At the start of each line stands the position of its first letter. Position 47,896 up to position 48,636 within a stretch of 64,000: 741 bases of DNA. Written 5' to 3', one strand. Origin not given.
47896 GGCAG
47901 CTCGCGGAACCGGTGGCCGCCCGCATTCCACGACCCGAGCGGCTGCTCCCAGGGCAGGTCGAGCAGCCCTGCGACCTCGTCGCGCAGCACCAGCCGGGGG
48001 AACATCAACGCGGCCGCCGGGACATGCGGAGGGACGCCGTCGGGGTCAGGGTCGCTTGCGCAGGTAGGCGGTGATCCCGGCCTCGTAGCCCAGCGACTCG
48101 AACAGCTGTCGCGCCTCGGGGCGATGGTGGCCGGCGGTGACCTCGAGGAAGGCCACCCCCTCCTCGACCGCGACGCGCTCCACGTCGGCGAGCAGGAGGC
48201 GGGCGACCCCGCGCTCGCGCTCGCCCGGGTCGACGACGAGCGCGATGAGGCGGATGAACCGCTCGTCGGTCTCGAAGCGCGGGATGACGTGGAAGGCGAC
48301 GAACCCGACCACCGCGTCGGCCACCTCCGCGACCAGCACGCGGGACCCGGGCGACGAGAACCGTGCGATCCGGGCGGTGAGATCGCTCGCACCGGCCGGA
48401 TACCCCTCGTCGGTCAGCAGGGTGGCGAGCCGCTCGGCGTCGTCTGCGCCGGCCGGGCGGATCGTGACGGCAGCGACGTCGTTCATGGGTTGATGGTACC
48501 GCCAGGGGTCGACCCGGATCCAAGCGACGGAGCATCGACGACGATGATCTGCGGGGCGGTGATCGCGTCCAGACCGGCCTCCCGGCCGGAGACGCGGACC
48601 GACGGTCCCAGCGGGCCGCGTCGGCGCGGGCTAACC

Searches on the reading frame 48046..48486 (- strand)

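Call 26: search_protein_families(library=pfam, proteins=[window:48046-48486:-], max_evalue=0.001)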
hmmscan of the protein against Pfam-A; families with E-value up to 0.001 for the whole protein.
window:48046-48486:- (146 aa): 4 families
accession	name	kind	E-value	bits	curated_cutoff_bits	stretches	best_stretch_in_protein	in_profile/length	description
PF00583.31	Acetyltransf_1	-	1.2e-13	51.8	20.7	1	29-134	14-116/116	Acetyltransferase (GNAT) family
PF13508.13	Acetyltransf_7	-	1.3e-10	41.9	27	1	47-135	2-83/84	Acetyltransferase (GNAT) domain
PF13673.13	Acetyltransf_10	-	2.7e-08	34.3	23.6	1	42-136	25-109/128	Acetyltransferase (GNAT) domain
PF08445.16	FR47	-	0.00034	21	22.1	1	80-137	24-80/86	FR47-like protein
